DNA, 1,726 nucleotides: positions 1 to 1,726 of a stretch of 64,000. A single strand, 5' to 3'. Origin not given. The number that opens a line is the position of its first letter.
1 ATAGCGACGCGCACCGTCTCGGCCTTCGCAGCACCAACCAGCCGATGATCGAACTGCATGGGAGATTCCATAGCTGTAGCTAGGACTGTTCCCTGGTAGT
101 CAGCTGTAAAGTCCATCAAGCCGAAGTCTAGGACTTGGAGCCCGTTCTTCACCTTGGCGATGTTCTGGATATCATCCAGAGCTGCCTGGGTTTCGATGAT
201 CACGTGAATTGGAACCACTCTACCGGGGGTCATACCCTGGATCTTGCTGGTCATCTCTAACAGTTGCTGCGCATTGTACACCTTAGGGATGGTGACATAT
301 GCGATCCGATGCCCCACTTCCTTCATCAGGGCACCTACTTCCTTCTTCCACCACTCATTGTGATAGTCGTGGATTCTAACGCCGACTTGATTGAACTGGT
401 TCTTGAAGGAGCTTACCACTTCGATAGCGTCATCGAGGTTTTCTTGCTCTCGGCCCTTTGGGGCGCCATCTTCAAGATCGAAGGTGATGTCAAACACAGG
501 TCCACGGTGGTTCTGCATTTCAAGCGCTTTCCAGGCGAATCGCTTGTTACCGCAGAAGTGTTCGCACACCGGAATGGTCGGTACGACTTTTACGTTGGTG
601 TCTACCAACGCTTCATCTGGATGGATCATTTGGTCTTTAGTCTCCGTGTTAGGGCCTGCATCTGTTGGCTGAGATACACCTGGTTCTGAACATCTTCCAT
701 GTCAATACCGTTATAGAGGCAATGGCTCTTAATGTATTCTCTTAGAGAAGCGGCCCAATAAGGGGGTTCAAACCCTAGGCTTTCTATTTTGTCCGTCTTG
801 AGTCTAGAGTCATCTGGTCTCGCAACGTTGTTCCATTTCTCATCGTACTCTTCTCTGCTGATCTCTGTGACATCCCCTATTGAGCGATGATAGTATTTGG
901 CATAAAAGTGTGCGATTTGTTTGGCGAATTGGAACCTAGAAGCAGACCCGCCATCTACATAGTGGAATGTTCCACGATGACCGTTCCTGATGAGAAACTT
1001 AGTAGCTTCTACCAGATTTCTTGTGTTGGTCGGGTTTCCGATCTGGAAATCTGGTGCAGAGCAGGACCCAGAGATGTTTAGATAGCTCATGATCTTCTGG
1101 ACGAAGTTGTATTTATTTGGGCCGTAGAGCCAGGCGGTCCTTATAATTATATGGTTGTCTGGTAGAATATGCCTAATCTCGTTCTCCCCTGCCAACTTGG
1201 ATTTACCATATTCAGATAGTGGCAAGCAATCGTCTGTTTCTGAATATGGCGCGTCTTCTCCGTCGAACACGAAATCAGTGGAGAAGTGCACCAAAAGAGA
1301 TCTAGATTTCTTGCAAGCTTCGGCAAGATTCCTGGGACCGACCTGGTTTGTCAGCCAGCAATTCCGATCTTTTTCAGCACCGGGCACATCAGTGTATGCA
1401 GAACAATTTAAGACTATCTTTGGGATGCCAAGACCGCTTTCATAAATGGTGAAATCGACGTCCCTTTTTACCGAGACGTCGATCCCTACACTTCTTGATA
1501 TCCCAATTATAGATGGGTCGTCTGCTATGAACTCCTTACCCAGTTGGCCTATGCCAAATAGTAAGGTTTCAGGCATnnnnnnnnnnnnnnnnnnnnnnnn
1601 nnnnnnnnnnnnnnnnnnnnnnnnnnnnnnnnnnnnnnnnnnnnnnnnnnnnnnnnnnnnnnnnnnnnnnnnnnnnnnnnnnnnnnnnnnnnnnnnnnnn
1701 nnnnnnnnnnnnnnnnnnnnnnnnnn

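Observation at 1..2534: Two PEP/pyruvate TIM-barrel C-C lyases (CitE/HpcH-like and PrpB-like with KRCGH) chained by ATGA overlaps to rmlD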

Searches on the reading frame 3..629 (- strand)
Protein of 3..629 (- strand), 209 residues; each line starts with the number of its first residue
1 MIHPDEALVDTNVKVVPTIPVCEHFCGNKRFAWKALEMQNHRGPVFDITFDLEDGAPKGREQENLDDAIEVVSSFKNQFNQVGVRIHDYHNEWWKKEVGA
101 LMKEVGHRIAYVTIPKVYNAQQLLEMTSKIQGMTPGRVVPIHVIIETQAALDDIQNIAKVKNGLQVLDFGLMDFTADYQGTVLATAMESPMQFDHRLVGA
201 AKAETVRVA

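Call 7: search_protein_families(library=pfam, proteins=[window:3-629:-], max_evalue=0.01)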
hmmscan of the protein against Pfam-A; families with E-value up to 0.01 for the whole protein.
window:3-629:- (209 aa): 1 family
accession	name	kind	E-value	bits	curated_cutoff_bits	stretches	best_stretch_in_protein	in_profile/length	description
PF03328.21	HpcH_HpaI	-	4.6e-13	49.4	25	1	48-205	25-184/221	HpcH/HpaI aldolase/citrate lyase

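Call 8: search_protein_families(library=ncbifam, proteins=[window:3-629:-], max_evalue=0.01)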
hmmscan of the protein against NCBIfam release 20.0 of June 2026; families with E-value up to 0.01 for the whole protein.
window:3-629:- (209 aa): 3 families
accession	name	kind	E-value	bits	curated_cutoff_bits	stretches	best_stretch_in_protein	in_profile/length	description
NF041626.1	malyCoAlyase_Halo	equivalog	1.3e-10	40.8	500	1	49-184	38-186/340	L-malyl-CoA/beta-methylmalyl-CoA lyase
NF038242.1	RipC_Ccl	equivalog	2.7e-07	30.3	375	1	50-201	28-173/268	itaconate degradation C-C-lyase RipC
NF004978.0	PRK06354.1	subfamily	0.0087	14.6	462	0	101-166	184-248/590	pyruvate kinase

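Call 9: search_protein_families(library=phrogs, proteins=[window:3-629:-], max_evalue=0.01)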
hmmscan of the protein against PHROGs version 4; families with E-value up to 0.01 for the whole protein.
window:3-629:- (209 aa): 0 families

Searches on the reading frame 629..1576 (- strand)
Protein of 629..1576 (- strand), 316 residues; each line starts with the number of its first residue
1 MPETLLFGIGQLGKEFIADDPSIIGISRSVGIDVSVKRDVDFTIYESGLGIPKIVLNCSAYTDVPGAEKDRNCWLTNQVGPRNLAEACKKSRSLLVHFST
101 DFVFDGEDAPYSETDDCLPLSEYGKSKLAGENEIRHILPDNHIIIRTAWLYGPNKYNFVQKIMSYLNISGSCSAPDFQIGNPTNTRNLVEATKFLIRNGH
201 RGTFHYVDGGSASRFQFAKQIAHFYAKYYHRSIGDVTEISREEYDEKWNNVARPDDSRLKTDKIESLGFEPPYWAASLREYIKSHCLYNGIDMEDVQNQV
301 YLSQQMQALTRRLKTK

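Call 7: search_protein_families(library=pfam, proteins=[window:629-1576:-], max_evalue=0.01)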
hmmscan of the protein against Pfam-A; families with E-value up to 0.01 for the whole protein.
window:629-1576:- (316 aa): 4 families
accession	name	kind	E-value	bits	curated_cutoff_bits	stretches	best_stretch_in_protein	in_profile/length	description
PF04321.23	RmlD_sub_bind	-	1.4e-55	188.9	27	1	52-284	52-284/287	RmlD substrate binding domain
PF01370.27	Epimerase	-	1.4e-10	41.4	20.9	1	52-165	65-188/240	NAD dependent epimerase/dehydratase family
PF16363.11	GDP_Man_Dehyd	-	8.1e-05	22.7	27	1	72-188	97-223/332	GDP-mannose 4,6 dehydratase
PF07993.18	NAD_binding_4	-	0.0081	15.8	20.1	0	54-113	91-150/258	Male sterility protein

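Call 8: search_protein_families(library=ncbifam, proteins=[window:629-1576:-], max_evalue=0.01)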
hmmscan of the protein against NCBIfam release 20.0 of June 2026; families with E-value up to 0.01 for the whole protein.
window:629-1576:- (316 aa): 4 families
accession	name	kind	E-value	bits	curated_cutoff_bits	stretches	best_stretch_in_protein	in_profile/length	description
TIGR01214.1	rmlD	equivalog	1.3e-54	185.2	224.05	1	52-284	51-284/285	dTDP-4-dehydrorhamnose reductase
NF007440.0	PRK09987.1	equivalog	9.8e-26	90.7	308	1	52-274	55-282/299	dTDP-4-dehydrorhamnose reductase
TIGR01181.1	dTDP_gluc_dehyt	equivalog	9.8e-05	21.6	365.1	1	34-169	59-198/321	dTDP-glucose 4,6-dehydratase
TIGR01179.1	galE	equivalog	0.0037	16.1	262.3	1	74-172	94-180/332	UDP-glucose 4-epimerase GalE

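Call 9: search_protein_families(library=phrogs, proteins=[window:629-1576:-], max_evalue=0.01)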
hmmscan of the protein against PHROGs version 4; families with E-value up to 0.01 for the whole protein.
window:629-1576:- (316 aa): 1 family
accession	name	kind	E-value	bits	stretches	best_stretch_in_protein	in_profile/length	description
phrog_540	-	DNA, RNA and nucleotide metabolism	4.4e-23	82.5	1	23-305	319-609/715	nucleotide-sugar epimerase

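Call 19: search_solved_structures(query=window:629-1576:-, max_evalue=0.00001, show_alignments=2)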
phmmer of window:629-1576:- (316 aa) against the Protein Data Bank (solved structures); distinct sequences matched with E-value up to 0.00001: 13.
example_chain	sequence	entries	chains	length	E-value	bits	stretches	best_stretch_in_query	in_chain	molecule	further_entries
3sc6_A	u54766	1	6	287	7e-30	107.4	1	52-281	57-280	dTDP-4-dehydrorhamnose reductase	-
1vl0_A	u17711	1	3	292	2.2e-29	105.8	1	52-282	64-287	DTDP-4-dehydrorhamnose reductase, rfbD ortholog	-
1kbz_A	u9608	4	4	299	5.5e-25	91.3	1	51-279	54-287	dTDP-glucose oxidoreductase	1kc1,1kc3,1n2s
4wpg_A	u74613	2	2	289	6.6e-24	87.8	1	10-282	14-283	dTDP-4-dehydrorhamnose reductase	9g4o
8g22_A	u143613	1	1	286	9.9e-24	87.2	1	30-284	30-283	dTDP-4-dehydrorhamnose reductase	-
8ctr_A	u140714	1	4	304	1.3e-23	86.9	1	52-278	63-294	dTDP-4-dehydrorhamnose reductase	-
5u9c_A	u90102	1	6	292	1.7e-23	86.5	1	51-222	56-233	dTDP-4-dehydrorhamnose Reductase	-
2ggs_A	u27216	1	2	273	7e-17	64.7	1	9-225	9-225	273aa long hypothetical dTDP-4-dehydrorhamnose reductase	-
30gd_E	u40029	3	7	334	6.1e-11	45.2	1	52-225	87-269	Isoform 1 of Methionine adenosyltransferase 2 subunit beta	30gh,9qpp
2ydx_A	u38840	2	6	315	7.1e-11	45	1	52-225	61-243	METHIONINE ADENOSYLTRANSFERASE 2 SUBUNIT BETA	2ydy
4ndn_E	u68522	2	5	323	7.7e-11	44.9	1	52-225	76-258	Methionine adenosyltransferase 2 subunit beta | Isoform 2 of Methionine adenosyltransferase 2 subunit beta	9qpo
4ktt_E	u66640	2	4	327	8e-11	44.8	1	52-225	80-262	Methionine adenosyltransferase 2 subunit beta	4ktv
9gpi_D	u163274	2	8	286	2e-09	40.2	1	51-153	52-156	dTDP-4-dehydrorhamnose reductase, putative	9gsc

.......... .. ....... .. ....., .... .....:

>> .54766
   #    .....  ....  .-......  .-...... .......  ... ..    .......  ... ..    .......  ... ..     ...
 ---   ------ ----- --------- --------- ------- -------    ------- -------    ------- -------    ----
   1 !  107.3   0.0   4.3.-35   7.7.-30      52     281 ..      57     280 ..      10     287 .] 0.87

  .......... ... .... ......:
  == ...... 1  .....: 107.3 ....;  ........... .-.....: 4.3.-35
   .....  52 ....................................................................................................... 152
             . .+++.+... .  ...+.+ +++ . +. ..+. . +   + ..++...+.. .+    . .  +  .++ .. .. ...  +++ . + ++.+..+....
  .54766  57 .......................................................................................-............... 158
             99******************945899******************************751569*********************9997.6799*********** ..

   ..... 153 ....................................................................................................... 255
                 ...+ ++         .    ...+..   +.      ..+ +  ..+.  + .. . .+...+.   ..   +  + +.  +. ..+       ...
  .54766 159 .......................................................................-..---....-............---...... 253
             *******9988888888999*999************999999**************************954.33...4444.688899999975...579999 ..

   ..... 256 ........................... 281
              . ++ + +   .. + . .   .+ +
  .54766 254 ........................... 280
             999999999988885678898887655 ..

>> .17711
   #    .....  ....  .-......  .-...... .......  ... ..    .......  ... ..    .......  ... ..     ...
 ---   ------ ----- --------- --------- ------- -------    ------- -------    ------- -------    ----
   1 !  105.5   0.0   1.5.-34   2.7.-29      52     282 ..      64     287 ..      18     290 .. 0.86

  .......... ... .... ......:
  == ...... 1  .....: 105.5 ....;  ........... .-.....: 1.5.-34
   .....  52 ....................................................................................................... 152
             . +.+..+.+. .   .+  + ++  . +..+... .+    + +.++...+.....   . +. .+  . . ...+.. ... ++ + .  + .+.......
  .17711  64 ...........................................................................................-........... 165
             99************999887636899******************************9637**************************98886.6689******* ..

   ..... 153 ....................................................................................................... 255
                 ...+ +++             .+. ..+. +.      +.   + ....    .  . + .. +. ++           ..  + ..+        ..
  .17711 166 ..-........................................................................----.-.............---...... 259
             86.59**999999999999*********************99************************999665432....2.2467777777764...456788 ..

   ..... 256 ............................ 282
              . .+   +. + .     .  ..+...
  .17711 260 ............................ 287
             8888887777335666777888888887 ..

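Call 29: find_homologous_proteins(query=window:629-1576:-)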
Query window:629-1576:- (316 aa): 5009 proteins with E <= 0.001 among 6466 candidates; the best 120 are listed.
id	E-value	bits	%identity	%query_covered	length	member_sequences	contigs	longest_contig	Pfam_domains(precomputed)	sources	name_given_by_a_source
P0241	5.1e-216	734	100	100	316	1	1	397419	PF04321.24,PF01370.28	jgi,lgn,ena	-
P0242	6.9e-44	168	40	90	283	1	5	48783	PF04321.24,PF16363.12,PF02719.22,PF01073.26,PF07993.19,PF01370.28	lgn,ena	-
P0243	6.1e-42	162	38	89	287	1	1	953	PF04321.24,PF16363.12,PF02719.22,PF01073.26,PF01370.28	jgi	jgi:dTDP-4-dehydrorhamnose reductase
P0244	1.0e-41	161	40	79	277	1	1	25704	PF04321.24,PF16363.12,PF02719.22,PF01073.26,PF01370.28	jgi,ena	jgi:dTDP-4-dehydrorhamnose reductase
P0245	1.0e-41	161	39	75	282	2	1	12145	PF04321.24,PF16363.12,PF02719.22,PF01073.26,PF01370.28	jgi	-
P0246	1.9e-41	160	40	89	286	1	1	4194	PF04321.24,PF16363.12,PF02719.22,PF07993.19,PF01370.28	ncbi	ncbi:MAG: dTDP-4-dehydrorhamnose reductase [Smithella sp.]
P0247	1.9e-41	160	39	79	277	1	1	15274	PF04321.24,PF16363.12,PF02719.22,PF01073.26,PF01370.28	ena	-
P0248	2.0e-41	160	39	80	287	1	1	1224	PF04321.24,PF16363.12,PF01370.28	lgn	-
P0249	2.4e-41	160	37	90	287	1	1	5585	PF04321.24,PF16363.12,PF02719.22,PF01073.26,PF07993.19,PF13460.13,PF01370.28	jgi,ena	-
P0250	6.8e-41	158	41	74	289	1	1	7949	PF04321.24,PF16363.12,PF02719.22,PF01073.26,PF07993.19,PF01370.28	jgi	jgi:dTDP-4-dehydrorhamnose reductase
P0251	1.4e-40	157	39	80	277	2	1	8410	PF04321.24,PF16363.12,PF02719.22,PF01073.26,PF01370.28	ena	-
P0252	1.7e-40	157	36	90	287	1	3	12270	PF04321.24,PF16363.12,PF02719.22,PF01073.26,PF07993.19,PF13460.13,PF01370.28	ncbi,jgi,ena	ncbi:MAG: dTDP-4-dehydrorhamnose reductase [Deltaproteobacteria bacterium]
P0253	1.7e-40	157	38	86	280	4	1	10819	PF04321.24,PF16363.12,PF02719.22,PF01073.26,PF07993.19,PF01370.28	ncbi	-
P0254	2.4e-40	157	40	70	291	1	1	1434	PF04321.24,PF16363.12,PF02719.22,PF01073.26,PF07993.19,PF01370.28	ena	-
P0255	2.5e-40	157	36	90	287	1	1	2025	PF04321.24,PF16363.12,PF02719.22,PF01073.26,PF07993.19,PF13460.13,PF01370.28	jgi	-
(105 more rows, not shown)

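Call 89: predict_structure(alignment_id=A6)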
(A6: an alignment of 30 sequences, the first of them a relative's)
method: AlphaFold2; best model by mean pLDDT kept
length: 316 residues; sequences in the alignment: 30
mean_pLDDT: 91.5   pTM: 0.88
mean pLDDT of the five models: 91.5, 90.5, 89.5, 88.4, 87.2
residues with pLDDT >= 90: 247; 70-90: 47; 50-70: 19; < 50: 3
segments of 3 or more residues with pLDDT < 50: 291-293
pLDDT, mean of each block of 10 residues (from residue 1): 88 93 89 94 91 96 92 96 98 98 97 97 97 98 98 87 91 96 98 98 98 98 91 90 89 95 98 97 74 56 72 65
secondary structure, 60 per line:
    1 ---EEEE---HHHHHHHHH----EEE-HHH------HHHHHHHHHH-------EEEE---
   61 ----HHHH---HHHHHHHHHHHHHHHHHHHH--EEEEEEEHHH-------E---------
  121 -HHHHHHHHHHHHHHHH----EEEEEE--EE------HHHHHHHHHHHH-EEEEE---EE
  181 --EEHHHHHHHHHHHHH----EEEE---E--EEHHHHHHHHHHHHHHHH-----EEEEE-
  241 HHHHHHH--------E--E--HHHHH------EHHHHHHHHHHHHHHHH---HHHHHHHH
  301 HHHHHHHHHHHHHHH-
elements in order: E4-7 H11-19 E24-26 H37-46 E54-57 H65-68 H72-91 E94-100 H122-137 E142-147 H158-169 E171-175 H185-197 E202-205 H214-229 E235-239 H241-247 H262-266 H274-289 H293-315

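Call 91: fold_search(model_id=the predicted structure, library=pdb)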
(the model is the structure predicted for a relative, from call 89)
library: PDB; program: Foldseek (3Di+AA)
matches with E <= 10: 1627; with E <= 0.001: 572
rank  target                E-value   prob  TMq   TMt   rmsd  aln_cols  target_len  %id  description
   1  1vl0_A                6.5e-27  1.00  0.81  0.91   1.5       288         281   32  CRYSTAL STRUCTURE OF A DTDP-4-DEHYDRORHAMNOSE REDUCTASE, RFBD ORTHOLOG (CA_C2315) FROM CLOSTRIDIUM ACETOBUTYLICUM ATCC (released 2004-08-17)
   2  1vl0_B                1.9e-26  1.00  0.81  0.91   1.5       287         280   32  CRYSTAL STRUCTURE OF A DTDP-4-DEHYDRORHAMNOSE REDUCTASE, RFBD ORTHOLOG (CA_C2315) FROM CLOSTRIDIUM ACETOBUTYLICUM ATCC (released 2004-08-17)
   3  3sc6_D                5.7e-26  1.00  0.80  0.90   1.8       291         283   31  2.65 Angstrom resolution crystal structure of dTDP-4-dehydrorhamnose reductase (rfbD) from Bacillus anthracis str. Ame (released 2011-06-22)
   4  3sc6_C                9.6e-26  1.00  0.80  0.90   1.9       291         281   31  2.65 Angstrom resolution crystal structure of dTDP-4-dehydrorhamnose reductase (rfbD) from Bacillus anthracis str. Ame (released 2011-06-22)
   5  3sc6_B                1.5e-25  1.00  0.78  0.88   2.2       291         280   30  2.65 Angstrom resolution crystal structure of dTDP-4-dehydrorhamnose reductase (rfbD) from Bacillus anthracis str. Ame (released 2011-06-22)
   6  3sc6_E                2.3e-25  1.00  0.80  0.90   1.8       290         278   31  2.65 Angstrom resolution crystal structure of dTDP-4-dehydrorhamnose reductase (rfbD) from Bacillus anthracis str. Ame (released 2011-06-22)
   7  5u9c_D                1.8e-24  1.00  0.77  0.83   2.7       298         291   26  1.9 Angstrom Resolution Crystal Structure of dTDP-4-dehydrorhamnose Reductase from Yersinia enterocolitica (released 2016-12-28)
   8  3sc6_A                2.4e-24  1.00  0.80  0.90   1.9       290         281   31  2.65 Angstrom resolution crystal structure of dTDP-4-dehydrorhamnose reductase (rfbD) from Bacillus anthracis str. Ame (released 2011-06-22)
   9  1kbz                  2.7e-24  1.00  0.81  0.86   2.4       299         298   28  Crystal Structure of apo-dTDP-6-deoxy-L-lyxo-4-hexulose reductase (RmlD) from Salmonella enterica serovar Typhimurium (released 2002-06-28)
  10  4wpg                  4.1e-24  1.00  0.79  0.87   2.1       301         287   28  Group A Streptococcus GacA is an essential dTDP-4-dehydrorhamnose reductase (RmlD) (released 2015-09-09)
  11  8g22                  6.2e-24  1.00  0.80  0.88   1.7       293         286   28  Crystal Structure of the dTDP-4-dehydrorhamnose Reductase from Streptococcus pneumoniae. (released 2023-02-22)
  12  8ctr_A                8.3e-24  1.00  0.81  0.86   2.3       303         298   27  Crystal Structure of dTDP-4-dehydrorhamnose reductase from Klebsiella pneumoniae with bound NADP (released 2022-06-01)
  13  8ctr_D                1.0e-23  1.00  0.81  0.86   2.4       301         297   27  Crystal Structure of dTDP-4-dehydrorhamnose reductase from Klebsiella pneumoniae with bound NADP (released 2022-06-01)
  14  5u9c_C                1.0e-23  1.00  0.76  0.83   2.8       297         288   26  1.9 Angstrom Resolution Crystal Structure of dTDP-4-dehydrorhamnose Reductase from Yersinia enterocolitica (released 2016-12-28)
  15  9g4o                  1.2e-23  1.00  0.78  0.86   2.1       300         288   28  The strucuture of Streptococcus pyogenes GacA in complex with a fragment (released 2025-07-30)
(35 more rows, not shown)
